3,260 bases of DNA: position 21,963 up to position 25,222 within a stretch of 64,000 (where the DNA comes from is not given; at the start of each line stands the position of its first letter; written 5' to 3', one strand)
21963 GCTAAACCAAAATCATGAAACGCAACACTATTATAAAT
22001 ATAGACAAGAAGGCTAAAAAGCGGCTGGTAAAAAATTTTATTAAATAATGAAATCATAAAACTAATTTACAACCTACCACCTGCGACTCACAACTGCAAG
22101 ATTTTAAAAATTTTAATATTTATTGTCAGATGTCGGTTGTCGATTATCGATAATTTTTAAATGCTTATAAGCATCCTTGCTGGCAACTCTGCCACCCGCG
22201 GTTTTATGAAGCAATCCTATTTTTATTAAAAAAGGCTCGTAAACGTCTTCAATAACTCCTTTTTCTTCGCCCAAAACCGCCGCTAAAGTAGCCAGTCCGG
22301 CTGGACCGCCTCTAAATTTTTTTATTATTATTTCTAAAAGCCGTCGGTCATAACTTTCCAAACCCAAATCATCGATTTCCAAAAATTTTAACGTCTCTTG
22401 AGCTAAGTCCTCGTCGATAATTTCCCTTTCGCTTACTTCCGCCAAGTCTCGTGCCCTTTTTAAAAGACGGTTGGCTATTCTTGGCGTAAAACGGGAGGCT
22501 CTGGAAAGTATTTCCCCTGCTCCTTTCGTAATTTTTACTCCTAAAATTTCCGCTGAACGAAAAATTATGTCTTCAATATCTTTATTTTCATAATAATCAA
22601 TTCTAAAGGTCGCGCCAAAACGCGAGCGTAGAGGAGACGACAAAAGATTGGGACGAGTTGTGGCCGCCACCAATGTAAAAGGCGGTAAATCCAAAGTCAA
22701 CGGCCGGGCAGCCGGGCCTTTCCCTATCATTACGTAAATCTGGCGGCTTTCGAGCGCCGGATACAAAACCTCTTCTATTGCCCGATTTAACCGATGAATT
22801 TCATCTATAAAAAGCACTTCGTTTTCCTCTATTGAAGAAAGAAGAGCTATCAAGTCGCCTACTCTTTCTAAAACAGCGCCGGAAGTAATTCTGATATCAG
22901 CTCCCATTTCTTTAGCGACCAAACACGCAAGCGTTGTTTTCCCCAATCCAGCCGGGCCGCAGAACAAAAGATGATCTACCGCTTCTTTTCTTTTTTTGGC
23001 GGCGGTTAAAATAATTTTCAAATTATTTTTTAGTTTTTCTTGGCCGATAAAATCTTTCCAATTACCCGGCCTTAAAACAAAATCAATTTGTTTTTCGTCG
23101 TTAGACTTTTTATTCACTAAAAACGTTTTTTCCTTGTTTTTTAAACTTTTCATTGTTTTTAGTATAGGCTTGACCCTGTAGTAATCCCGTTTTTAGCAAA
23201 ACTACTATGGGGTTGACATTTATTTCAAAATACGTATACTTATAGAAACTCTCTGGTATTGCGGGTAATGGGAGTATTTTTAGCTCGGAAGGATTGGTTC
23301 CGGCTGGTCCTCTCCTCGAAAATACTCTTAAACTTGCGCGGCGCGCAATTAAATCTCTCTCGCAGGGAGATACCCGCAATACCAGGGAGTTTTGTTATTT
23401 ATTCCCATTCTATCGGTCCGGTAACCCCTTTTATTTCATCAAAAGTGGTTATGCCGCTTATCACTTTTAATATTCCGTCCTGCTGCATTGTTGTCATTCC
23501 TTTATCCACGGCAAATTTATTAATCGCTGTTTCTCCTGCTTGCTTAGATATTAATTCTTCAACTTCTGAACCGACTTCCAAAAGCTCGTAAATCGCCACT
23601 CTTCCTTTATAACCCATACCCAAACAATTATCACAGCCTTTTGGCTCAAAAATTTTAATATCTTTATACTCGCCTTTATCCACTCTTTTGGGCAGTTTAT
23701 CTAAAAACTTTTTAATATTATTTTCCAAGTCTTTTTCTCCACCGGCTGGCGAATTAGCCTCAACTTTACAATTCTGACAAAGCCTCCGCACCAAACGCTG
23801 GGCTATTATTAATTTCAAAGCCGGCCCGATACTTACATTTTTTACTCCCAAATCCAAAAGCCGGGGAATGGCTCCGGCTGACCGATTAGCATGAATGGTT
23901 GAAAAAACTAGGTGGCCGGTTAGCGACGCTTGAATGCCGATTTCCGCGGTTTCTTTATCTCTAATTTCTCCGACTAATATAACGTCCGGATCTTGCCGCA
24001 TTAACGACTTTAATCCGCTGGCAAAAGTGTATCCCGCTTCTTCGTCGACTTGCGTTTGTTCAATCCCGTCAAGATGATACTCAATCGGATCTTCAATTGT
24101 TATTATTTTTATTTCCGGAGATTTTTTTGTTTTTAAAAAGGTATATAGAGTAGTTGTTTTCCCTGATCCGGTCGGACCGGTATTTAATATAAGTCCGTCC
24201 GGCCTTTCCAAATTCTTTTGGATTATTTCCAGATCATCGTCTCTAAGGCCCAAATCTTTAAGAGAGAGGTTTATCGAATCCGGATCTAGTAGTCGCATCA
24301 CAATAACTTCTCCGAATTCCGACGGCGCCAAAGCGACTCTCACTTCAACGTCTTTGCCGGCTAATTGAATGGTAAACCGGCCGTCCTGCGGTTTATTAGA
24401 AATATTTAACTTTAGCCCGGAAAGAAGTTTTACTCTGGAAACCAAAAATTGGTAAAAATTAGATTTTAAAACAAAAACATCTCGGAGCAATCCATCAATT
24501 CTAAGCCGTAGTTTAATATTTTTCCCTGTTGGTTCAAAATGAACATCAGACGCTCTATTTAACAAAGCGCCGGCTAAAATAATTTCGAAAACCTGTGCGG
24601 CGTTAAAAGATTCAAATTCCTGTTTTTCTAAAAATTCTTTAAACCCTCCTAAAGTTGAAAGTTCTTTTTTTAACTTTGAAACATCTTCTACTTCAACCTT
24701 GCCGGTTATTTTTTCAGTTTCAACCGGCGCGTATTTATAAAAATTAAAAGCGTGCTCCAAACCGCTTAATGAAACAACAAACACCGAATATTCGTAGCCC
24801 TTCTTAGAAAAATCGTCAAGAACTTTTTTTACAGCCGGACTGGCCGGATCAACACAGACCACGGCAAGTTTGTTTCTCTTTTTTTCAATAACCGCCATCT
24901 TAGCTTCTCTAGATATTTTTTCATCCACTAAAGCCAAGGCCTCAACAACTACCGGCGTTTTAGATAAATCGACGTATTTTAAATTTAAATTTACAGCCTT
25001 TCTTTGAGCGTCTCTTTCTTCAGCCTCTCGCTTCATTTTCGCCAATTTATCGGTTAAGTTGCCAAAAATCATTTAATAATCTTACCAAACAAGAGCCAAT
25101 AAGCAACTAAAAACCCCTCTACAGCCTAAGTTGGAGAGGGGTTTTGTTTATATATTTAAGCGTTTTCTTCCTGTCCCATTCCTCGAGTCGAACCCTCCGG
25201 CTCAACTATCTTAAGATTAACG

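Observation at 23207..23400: Stand-alone structured sRNA candidate with consensus promoter, 15-bp closing stem and U-tract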

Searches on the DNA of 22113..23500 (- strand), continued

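Call 72: search_with_rna_model(model_id=R2, sources=[window, L001, L002, L004, L005, L007, L008, L009, L011, L012, L013, L014, L015, L016, L017, L018, L019, L021, L022, L023, L024, L025, L026, L027, L028, L029, L030, L031, L032, L033, L034, L035, L036, L037, L040, L041, L042, L045, L046, L047, L048, L050, L051, L052, L053, L054, L056, L057, L059, L060, L061, L062, L063, L065, L067, L068, L069, L070, L071, L073, L075, L076, L077, L079, L081, L082, L083, L084, L085, L086, L087, L088, L091, L092, L093, L094, L095, L097, L098, L099, L103, L104, L105, L107, L110, L113, L114, L115, L117, L118, L120, L121, L127, L128, L131, L133, L134, L136, L137, L139], max_evalue=0.000001, make_alignment=true)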
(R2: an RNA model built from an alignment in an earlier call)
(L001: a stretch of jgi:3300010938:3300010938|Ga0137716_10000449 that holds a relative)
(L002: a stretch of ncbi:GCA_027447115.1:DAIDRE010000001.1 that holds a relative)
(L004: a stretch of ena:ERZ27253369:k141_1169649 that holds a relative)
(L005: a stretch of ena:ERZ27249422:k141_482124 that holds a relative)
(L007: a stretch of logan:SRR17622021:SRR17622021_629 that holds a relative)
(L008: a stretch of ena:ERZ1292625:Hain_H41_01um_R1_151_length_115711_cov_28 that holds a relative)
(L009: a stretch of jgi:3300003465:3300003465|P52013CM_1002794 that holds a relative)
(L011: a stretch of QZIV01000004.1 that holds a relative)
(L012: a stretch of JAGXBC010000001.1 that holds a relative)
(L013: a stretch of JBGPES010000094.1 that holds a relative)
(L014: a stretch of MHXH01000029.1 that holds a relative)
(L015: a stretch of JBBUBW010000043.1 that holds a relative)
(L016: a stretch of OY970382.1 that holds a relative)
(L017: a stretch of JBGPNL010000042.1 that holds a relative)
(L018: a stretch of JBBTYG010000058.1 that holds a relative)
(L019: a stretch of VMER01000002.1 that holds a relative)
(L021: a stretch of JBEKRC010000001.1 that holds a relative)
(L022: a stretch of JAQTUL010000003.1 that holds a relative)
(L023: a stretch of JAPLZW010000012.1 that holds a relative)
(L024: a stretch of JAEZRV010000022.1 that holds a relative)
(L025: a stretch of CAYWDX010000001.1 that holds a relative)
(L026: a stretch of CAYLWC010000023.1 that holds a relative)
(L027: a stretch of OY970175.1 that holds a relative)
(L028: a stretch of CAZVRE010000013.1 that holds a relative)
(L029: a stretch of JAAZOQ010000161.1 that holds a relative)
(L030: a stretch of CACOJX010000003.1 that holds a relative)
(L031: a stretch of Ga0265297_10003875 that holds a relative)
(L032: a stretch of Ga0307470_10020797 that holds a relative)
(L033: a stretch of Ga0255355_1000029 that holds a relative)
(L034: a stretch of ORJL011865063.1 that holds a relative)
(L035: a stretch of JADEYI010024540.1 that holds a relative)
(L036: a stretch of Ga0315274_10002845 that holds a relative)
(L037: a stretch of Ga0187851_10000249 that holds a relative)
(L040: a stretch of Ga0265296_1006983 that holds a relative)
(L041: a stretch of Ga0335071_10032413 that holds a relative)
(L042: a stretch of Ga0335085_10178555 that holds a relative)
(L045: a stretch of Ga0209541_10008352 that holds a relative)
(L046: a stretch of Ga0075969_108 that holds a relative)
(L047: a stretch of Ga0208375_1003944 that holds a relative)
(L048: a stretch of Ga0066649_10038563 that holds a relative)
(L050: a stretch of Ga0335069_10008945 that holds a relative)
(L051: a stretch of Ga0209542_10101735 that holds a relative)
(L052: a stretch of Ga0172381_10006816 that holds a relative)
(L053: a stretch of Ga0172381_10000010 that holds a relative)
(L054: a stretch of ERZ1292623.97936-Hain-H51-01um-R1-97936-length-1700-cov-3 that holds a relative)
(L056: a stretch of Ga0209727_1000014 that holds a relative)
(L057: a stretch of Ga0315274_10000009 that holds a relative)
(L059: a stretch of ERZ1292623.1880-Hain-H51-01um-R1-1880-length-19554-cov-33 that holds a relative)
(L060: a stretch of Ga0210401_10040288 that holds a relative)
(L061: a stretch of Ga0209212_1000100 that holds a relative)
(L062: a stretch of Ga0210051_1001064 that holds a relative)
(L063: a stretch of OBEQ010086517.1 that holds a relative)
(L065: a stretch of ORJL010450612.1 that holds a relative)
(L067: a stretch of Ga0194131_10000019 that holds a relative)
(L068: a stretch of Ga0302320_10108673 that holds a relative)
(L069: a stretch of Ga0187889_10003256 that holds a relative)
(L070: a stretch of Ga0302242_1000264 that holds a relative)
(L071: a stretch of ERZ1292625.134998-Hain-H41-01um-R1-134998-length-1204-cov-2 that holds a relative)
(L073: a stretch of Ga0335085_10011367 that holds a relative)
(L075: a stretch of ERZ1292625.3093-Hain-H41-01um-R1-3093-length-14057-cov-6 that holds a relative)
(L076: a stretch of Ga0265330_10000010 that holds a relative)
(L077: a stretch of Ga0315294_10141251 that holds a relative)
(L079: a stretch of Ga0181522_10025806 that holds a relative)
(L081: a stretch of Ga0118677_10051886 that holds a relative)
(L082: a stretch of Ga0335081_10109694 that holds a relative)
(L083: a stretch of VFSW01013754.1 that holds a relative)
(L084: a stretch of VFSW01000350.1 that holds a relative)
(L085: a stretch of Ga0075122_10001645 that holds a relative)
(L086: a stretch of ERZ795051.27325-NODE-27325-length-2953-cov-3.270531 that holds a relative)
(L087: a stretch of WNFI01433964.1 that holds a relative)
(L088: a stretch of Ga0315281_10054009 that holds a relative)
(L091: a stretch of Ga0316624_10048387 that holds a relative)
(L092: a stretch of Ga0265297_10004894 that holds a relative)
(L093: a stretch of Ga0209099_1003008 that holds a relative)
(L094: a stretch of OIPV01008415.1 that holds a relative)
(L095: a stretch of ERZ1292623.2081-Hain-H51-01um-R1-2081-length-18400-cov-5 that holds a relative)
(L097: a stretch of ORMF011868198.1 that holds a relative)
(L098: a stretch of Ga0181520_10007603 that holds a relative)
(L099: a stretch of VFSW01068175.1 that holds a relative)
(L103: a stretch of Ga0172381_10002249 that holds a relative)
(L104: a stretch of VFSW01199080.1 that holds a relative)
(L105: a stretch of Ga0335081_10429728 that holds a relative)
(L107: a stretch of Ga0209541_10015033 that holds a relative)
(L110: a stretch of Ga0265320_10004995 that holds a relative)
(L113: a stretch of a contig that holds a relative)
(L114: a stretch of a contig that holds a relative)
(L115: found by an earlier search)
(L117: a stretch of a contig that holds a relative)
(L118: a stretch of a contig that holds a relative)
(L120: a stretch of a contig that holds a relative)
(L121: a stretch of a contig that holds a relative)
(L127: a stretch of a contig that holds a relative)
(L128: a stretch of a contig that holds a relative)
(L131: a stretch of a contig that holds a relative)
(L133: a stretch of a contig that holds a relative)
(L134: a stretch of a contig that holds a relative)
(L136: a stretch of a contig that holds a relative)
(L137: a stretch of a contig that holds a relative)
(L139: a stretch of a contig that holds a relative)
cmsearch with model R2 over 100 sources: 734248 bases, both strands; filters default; matches with E-value up to 0.000001: 116.
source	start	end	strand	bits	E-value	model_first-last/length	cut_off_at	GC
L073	269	428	-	150.3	9.5e-37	1-156/156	no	0.43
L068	3743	3901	+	147.4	5.4e-36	1-156/156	no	0.43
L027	1280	1438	-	146.3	1.1e-35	1-156/156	no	0.43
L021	1283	1442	-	146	1.3e-35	1-156/156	no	0.44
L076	9058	9217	-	145.7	1.5e-35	1-156/156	no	0.42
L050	9981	10140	+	145.5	1.7e-35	1-156/156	no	0.39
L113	4386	4546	+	145.3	2e-35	1-156/156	no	0.42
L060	3466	3624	+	143.3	6.8e-35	1-156/156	no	0.42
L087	4292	4451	+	143.2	7e-35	1-156/156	no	0.41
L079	1253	1411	-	143.1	7.6e-35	1-156/156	no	0.44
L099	3726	3884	+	143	8.2e-35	1-156/156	no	0.44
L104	302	461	-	142.8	9.1e-35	1-156/156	no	0.47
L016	1258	1417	-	142.7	9.5e-35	1-156/156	no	0.45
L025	1224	1383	-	142.5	1.1e-34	1-156/156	no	0.4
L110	6183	6343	-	141.5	2.1e-34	1-156/156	no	0.43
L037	3032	3191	+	140.2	4.5e-34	1-156/156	no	0.43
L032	1794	1955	-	139.7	6e-34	1-156/156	no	0.4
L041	3771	3929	-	139.7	6.2e-34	1-156/156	no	0.42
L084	1047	1210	+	134.6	1.4e-32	1-156/156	no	0.41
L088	1416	1576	+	133.7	2.3e-32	1-156/156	no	0.5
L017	1151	1311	-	133.5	2.5e-32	1-156/156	no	0.43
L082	3521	3684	+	133.3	2.9e-32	1-156/156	no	0.46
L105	573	736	+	132.4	5e-32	1-156/156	no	0.46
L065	744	905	-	132.4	5.2e-32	1-156/156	no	0.5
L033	3275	3438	-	131.1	1.1e-31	1-156/156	no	0.45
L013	1217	1376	-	130.5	1.6e-31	1-156/156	no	0.46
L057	1721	1881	+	130.4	1.7e-31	1-156/156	no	0.47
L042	1174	1331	-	130.1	2.1e-31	1-156/156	no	0.52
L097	10799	10966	+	128.5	5.6e-31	1-156/156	no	0.38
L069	7300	7463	-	128.4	6e-31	1-156/156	no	0.43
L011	1269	1429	-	128.1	7.1e-31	1-156/156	no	0.48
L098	9965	10129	+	127.6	9.6e-31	1-156/156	no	0.45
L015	1040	1198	-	126.2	2.2e-30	1-156/156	no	0.47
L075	2654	2812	-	126.2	2.2e-30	1-156/156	no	0.47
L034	645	807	+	125.2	3.9e-30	1-156/156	no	0.4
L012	1219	1377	-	124.7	5.4e-30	1-156/156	no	0.43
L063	1226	1387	+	124.7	5.5e-30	1-156/156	no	0.49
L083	8995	9152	+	123.8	9.8e-30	1-156/156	no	0.51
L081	1247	1410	-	123.1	1.4e-29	1-156/156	no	0.45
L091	889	1049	-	122.5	2.1e-29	1-156/156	no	0.47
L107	5887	6050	+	122.5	2.1e-29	1-156/156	no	0.45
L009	3725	3887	-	120.3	7.9e-29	1-156/156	no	0.45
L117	212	379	-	120.1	8.8e-29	1-156/156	no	0.43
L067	6960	7126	-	117.6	4e-28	1-156/156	no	0.41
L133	2663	2823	-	117.5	4.3e-28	1-156/156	no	0.45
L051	960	1124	+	117.3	5e-28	1-156/156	no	0.45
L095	5581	5747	-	115.4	1.6e-27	1-156/156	no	0.4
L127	7243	7404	+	115.2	1.8e-27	1-156/156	no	0.51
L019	1243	1399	-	114.3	3.1e-27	1-156/156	no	0.48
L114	6706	6869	-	113.7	4.3e-27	1-156/156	no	0.48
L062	303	443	+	113.2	5.9e-27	1-156/156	no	0.43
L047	3922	4088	+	112.8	7.6e-27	1-156/156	no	0.37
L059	3628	3771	+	112.1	1.2e-26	1-156/156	no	0.42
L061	6817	6965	+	111.2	2.1e-26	1-156/156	no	0.4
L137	4971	5137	+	110.9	2.4e-26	1-156/156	no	0.37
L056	13355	13502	-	109.8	4.8e-26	1-156/156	no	0.4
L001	2810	2955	-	109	7.6e-26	1-156/156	no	0.46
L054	1466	1606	+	106.6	3.4e-25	1-156/156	no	0.4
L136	7699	7842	+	105.6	6.1e-25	1-156/156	no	0.4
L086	1929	2091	-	105.3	7.1e-25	1-156/156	no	0.42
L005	2687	2833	-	105.3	7.5e-25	1-156/156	no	0.5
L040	2012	2158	+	105.3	7.5e-25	1-156/156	no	0.5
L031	13219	13349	-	104.9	9.5e-25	1-156/156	no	0.47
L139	7068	7235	+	104.3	1.4e-24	1-156/156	no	0.34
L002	2769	2918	-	103.4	2.3e-24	1-156/156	no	0.49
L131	3708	3872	-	103.3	2.5e-24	1-156/156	no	0.41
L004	2771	2919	-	101.5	7.4e-24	1-156/156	no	0.48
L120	3624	3780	+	100.4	1.5e-23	1-156/156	no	0.55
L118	1278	1433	-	97.7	7.6e-23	1-156/156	no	0.43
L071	467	642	+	95.4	3e-22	1-156/156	no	0.5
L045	2271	2402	+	95.2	3.4e-22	1-156/156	no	0.46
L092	5640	5773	-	94.8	4.4e-22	1-156/156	no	0.42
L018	1197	1447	-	92.7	1.5e-21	1-156/156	no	0.44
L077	991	1119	-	92.7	1.6e-21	1-156/156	no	0.51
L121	3220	3354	-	92.4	1.8e-21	1-156/156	no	0.41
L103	11935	12070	-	91.8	2.8e-21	1-156/156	no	0.43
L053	5277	5412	-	91.7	2.9e-21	1-156/156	no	0.44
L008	3778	3921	-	90.4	6.4e-21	1-156/156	no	0.42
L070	1268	1407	-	89.2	1.3e-20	1-156/156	no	0.48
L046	1251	1411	+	88.7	1.8e-20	1-156/156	no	0.43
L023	1207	1347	-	87.3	4.2e-20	1-156/156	no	0.46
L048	939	1079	+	86.3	7.6e-20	1-156/156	no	0.39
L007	3756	3905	-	83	5.6e-19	1-156/156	no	0.29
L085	5742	5870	-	82.4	8.3e-19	1-156/156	no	0.4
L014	1226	1384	-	68.2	4.6e-15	1-156/156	no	0.55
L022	1297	1442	-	58.5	1.7e-12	1-156/156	no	0.39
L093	9927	10086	+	55.8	8.6e-12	1-156/156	no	0.44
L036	3042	3204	-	54.5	1.9e-11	1-156/156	no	0.46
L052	1687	1846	+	53.1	4.4e-11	1-156/156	no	0.45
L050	9981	10140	-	47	1.9e-09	1-156/156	no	0.39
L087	4292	4451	-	45.6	4.2e-09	1-156/156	no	0.41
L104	302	461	+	45.6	4.3e-09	1-156/156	no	0.47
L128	6570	6675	+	44.7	7.5e-09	24-134/156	no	0.42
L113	4386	4546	-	44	1.1e-08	1-156/156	no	0.42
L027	1280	1438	+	42.8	2.3e-08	1-156/156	no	0.43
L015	1040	1198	+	42.7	2.4e-08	1-156/156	no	0.47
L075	2654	2812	+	42.7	2.4e-08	1-156/156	no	0.47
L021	1283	1442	+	42.7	2.6e-08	1-156/156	no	0.44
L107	5887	6050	-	42.4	3.1e-08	1-156/156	no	0.45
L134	3162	3300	-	42.2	3.5e-08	1-156/156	no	0.43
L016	1258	1417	+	41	6.9e-08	1-156/156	no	0.45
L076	9058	9217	+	40.8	8e-08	1-156/156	no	0.42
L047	3922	4088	-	40.5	9.7e-08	1-156/156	no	0.37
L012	1219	1377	+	39.9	1.4e-07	1-156/156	no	0.43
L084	1047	1210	-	39.7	1.5e-07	1-156/156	no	0.41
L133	2663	2823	+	39.3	1.9e-07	1-156/156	no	0.45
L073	269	428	+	39.3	2e-07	1-156/156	no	0.43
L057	1721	1881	-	38.8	2.7e-07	1-156/156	no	0.47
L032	1794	1955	+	38.4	3.3e-07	1-156/156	no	0.4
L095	5581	5747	+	38.4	3.4e-07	1-156/156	no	0.4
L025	1224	1383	+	38.2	3.7e-07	1-156/156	no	0.4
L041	3771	3929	+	38.1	4.2e-07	1-156/156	no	0.42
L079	1253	1411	+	37.5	6e-07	1-156/156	no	0.44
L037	3032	3191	-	36.8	9e-07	1-156/156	no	0.43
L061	6817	6965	-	36.7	9.5e-07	1-156/156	no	0.4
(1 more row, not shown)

Alignment A6: 116 matches aligned to the model, 407 columns, each read 5' to 3' on its own strand. Consensus structure (alignment columns), stored with it:
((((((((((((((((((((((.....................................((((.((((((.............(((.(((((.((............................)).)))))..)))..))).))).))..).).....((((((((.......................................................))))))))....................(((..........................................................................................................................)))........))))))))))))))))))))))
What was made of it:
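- On Miniature inverted-repeat element / REP-type repeat: One sense copy per locus in about 734 kb (call 72).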

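Call 75: search_rna_families(source=L021, start=1260, end=1470, threshold=evalue, max_evalue=10)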
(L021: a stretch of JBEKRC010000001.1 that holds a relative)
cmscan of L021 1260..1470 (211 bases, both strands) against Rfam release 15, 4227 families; matches with E-value up to 10: 2.
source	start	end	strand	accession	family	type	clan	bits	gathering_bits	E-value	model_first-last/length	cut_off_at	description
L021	1281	1444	-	RF04135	MIR5062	Gene; miRNA;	-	14.8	140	1.8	1-158/158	no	MIR5062 microRNA precursor family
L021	1371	1447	+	RF02209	WT1-AS_7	Gene; lncRNA;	-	8.4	50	1.6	221-294/294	no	WT1 antisense RNA conserved region 7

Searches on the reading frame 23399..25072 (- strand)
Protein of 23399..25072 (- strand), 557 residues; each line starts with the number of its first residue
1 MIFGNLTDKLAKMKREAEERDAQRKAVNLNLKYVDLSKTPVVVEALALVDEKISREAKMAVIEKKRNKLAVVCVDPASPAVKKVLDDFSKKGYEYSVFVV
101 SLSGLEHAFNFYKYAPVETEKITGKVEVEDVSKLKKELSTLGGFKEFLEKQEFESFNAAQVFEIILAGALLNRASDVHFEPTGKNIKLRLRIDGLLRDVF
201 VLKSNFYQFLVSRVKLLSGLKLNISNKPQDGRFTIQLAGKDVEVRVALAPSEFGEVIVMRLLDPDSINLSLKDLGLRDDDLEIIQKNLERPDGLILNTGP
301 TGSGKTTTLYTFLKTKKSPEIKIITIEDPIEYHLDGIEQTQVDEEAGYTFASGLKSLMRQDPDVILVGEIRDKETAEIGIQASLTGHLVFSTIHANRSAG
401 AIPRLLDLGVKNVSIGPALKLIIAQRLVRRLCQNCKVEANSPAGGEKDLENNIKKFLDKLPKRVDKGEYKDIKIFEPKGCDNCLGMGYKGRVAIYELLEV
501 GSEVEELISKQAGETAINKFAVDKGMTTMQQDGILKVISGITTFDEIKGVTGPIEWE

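Call 12: search_protein_families(library=pfam, proteins=[window:23399-25072:-])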
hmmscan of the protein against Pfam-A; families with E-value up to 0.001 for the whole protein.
window:23399-25072:- (557 aa): 2 families
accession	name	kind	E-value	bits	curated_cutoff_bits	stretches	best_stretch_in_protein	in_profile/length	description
PF00437.27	T2SSE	-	3.8e-119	398.1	24.9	1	162-547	12-368/370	Type II/IV secretion system protein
PF05157.20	MshEN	-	9.2e-05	22.8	23.1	1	29-108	1-79/90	MshEN domain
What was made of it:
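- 23399..25072 (-): pilB-type T2SSE ATPase gene, the convergent downstream neighbour. This is context. Pfam T2SSE, E = 4e-119 (call 12).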
